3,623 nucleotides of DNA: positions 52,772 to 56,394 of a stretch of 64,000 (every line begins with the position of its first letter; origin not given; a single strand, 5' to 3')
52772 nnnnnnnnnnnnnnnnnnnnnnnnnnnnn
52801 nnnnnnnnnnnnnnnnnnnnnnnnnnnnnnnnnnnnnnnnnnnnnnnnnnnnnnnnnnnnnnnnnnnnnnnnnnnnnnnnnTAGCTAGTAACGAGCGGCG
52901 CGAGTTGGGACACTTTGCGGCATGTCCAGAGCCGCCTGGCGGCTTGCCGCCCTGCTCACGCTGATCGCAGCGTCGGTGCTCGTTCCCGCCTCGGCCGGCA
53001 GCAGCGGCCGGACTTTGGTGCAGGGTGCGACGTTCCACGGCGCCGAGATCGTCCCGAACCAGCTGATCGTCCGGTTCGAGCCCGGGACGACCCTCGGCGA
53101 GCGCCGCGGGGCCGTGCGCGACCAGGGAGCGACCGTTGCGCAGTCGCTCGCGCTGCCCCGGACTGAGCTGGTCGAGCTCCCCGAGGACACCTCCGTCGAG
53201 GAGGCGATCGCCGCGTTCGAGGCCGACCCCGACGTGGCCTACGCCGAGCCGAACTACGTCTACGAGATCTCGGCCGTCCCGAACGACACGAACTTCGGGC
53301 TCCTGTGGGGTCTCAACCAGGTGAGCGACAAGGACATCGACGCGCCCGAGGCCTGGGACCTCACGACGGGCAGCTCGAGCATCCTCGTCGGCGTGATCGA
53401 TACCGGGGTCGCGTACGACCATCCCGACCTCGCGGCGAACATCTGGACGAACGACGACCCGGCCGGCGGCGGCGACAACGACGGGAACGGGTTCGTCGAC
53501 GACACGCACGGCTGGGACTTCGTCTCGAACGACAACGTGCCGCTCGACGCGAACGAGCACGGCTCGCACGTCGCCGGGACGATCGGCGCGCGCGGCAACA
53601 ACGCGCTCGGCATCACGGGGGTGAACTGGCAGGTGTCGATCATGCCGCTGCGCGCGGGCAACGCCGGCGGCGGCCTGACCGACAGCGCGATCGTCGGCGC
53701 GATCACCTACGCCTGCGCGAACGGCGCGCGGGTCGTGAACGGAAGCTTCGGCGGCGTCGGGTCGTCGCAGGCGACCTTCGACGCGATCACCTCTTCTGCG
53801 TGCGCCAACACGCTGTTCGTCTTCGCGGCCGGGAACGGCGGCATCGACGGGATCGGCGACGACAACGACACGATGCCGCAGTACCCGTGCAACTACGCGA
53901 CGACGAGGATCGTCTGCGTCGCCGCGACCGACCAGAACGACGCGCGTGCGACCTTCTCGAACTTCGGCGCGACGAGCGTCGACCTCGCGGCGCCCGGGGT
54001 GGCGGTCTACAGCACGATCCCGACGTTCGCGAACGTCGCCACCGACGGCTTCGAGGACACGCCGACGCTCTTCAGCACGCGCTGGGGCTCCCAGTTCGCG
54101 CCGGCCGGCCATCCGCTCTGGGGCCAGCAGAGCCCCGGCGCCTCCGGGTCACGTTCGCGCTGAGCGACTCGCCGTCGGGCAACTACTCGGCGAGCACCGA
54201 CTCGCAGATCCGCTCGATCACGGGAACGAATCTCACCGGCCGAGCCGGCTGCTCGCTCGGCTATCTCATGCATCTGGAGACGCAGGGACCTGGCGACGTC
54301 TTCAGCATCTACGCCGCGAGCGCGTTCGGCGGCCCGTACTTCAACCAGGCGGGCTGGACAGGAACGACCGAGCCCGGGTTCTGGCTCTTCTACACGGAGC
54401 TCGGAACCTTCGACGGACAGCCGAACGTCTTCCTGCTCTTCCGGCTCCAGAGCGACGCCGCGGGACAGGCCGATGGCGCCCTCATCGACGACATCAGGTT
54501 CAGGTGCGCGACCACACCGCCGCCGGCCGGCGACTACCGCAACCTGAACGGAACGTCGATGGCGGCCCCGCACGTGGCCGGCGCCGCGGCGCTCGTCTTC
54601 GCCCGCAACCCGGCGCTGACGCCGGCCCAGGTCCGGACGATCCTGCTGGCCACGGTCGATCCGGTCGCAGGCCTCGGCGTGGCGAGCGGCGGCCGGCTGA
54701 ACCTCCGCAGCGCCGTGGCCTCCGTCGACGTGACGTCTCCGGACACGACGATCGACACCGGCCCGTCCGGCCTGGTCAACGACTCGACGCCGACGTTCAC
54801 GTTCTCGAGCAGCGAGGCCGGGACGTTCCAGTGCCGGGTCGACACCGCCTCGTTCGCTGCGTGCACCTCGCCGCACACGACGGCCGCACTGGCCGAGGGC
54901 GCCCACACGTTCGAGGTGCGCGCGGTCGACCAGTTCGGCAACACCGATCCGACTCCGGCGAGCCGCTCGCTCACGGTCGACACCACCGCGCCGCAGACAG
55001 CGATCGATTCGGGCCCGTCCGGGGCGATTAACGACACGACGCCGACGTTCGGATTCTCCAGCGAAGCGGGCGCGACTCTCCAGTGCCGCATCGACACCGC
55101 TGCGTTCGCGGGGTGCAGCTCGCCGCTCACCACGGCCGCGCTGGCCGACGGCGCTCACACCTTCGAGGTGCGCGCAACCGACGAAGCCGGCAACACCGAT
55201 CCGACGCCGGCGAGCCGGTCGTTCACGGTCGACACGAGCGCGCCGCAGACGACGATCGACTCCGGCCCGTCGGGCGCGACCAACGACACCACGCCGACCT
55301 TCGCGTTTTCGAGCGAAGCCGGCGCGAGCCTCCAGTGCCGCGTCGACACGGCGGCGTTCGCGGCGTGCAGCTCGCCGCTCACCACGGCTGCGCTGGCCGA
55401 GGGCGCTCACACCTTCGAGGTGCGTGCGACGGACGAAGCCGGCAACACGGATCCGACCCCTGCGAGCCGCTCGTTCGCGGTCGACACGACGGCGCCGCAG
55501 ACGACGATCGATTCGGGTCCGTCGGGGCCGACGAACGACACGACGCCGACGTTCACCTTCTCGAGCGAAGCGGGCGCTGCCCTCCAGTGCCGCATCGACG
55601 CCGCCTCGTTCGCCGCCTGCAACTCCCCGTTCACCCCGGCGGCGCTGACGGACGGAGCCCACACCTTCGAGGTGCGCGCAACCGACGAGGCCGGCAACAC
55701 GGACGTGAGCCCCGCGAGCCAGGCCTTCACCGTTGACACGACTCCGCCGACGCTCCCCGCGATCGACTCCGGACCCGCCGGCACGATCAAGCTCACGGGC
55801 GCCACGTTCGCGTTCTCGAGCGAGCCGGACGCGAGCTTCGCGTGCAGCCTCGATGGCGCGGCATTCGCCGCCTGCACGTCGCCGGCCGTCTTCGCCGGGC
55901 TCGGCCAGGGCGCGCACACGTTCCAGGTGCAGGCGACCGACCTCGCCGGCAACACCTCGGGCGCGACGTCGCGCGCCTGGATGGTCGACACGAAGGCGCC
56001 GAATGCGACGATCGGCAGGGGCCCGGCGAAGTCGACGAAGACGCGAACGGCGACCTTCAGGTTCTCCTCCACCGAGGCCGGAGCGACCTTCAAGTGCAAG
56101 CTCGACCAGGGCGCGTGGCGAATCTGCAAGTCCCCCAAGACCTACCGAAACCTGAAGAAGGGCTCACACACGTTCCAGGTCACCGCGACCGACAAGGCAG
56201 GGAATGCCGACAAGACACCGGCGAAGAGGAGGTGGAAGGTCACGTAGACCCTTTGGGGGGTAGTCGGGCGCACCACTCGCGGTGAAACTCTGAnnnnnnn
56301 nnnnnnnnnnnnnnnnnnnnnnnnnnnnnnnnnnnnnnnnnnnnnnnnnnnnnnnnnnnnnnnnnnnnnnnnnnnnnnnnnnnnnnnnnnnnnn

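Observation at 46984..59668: Tandem triplet of secreted S8 subtilases, each fused to an array of a two-cysteine ~85-aa Ig-like module (16 + 6 + 6 copies)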

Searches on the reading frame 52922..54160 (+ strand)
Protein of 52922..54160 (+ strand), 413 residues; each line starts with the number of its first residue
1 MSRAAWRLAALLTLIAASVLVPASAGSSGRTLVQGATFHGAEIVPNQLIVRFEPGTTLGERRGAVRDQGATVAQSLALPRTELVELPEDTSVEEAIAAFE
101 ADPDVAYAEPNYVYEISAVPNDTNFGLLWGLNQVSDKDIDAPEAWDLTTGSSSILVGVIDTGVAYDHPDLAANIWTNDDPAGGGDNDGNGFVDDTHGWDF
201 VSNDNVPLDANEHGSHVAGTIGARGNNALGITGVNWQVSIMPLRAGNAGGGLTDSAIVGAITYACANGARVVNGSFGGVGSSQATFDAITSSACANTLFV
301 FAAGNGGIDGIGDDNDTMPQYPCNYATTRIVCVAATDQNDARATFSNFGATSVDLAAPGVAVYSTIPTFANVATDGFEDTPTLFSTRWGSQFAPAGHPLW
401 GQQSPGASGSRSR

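Call 12: search_protein_families(library=ncbifam, proteins=[window:52922-54160:+], max_evalue=0.01)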
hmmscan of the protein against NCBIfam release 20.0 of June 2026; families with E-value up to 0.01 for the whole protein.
window:52922-54160:+ (413 aa): 3 families
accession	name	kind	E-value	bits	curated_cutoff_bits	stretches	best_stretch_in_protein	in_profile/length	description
TIGR03921.1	T7SS_mycosin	equivalog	1.7e-22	80.1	278.75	1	141-374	3-219/353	type VII secretion-associated serine protease mycosin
NF033595.1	denti_PrtP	equivalog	5.4e-16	58.3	300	2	146-259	184-297/606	dentilisin complex serine proteinase subunit PrtP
NF049966.1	QH_SP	equivalog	7.4e-05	22.2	165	1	156-304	2-122/219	subtilisin-like serine protease QhpE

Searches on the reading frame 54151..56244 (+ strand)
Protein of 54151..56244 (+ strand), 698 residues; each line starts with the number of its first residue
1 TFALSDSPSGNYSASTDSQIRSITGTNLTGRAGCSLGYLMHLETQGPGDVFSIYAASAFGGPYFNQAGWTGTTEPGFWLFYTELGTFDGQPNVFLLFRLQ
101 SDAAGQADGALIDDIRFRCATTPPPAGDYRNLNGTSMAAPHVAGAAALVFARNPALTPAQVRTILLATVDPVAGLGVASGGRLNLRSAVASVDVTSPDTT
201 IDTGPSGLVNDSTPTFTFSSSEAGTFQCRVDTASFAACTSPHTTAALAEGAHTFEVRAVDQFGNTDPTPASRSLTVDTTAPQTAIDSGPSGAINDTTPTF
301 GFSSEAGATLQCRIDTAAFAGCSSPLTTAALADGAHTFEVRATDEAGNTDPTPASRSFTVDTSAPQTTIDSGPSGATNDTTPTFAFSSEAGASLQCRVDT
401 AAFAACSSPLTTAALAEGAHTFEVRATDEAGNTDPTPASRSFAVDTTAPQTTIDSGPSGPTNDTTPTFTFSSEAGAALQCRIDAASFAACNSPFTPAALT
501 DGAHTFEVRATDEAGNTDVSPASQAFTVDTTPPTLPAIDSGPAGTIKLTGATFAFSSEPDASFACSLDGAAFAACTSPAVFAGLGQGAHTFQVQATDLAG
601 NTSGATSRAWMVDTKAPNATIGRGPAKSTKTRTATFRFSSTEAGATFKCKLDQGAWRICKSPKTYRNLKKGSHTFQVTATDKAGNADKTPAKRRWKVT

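Call 12: search_protein_families(library=ncbifam, proteins=[window:54151-56244:+], max_evalue=0.01)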
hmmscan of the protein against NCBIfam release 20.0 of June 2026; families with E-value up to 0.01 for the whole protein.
window:54151-56244:+ (698 aa): 10 families
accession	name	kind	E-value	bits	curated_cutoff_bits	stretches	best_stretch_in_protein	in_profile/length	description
NF047446.1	barrel_OmpL47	domain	1.3e-37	128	40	6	565-608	23-64/68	OmpL47-type beta-barrel domain-containing protein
NF033510.3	Ca_tandemer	repeat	6.3e-24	84.2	50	3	652-686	61-95/96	Ca2+-stabilized repeat-containing adhesin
NF047441.1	Lepto_OmpL47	equivalog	1.2e-18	67.9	250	0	227-286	92-148/336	multi-beta-barrel domain surface protein OmpL47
TIGR03921.1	T7SS_mycosin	equivalog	2.2e-10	40.2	278.75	1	129-194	223-290/353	type VII secretion-associated serine protease mycosin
NF051851.1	AtpSerPepEprS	equivalog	3.7e-07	28.6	1700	1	125-171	293-339/988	autotransporter serine peptidase EprS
NF033595.1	denti_PrtP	equivalog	2.1e-06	26.7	300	1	126-191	433-504/606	dentilisin complex serine proteinase subunit PrtP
NF033707.1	T9SS_sortase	equivalog_domain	3.1e-06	25.1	420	0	581-616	958-993/1095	type IX secretion system sortase PorU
NF040553.1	SGO_0316_fam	subfamily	0.00085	17.1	1400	1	125-166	683-728/1486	SGO_0316/SGO_0317 family LPXTG-anchored serine peptidase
NF033865.1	fusolisin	equivalog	0.0011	17.2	999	1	132-171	342-381/1006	fusolisin family autotransporter serine protease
NF012196.1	Ig_like_ice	domain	0.0021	17.8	50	0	340-367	1-28/108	Ig-like domain-containing protein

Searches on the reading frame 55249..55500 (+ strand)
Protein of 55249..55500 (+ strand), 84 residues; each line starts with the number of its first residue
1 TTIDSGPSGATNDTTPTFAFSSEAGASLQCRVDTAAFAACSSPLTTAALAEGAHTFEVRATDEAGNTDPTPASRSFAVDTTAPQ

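Call 7: search_protein_families(library=pfam, proteins=[window:55249-55500:+], max_evalue=1)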
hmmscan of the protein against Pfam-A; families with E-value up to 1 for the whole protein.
seq(84 aa): 3 families
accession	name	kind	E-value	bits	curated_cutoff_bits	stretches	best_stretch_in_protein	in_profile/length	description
PF19077.6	Big_13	-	3.4e-11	44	27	1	4-80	14-102/102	Bacterial Ig-like domain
PF13750.12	Big_3_3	-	0.056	13.5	27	1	47-83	10-46/157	Bacterial Ig-like domain (group 3)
PF12245.14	Big_3_2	-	0.078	13.6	23.3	1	50-79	93-121/122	Bacterial Ig-like domain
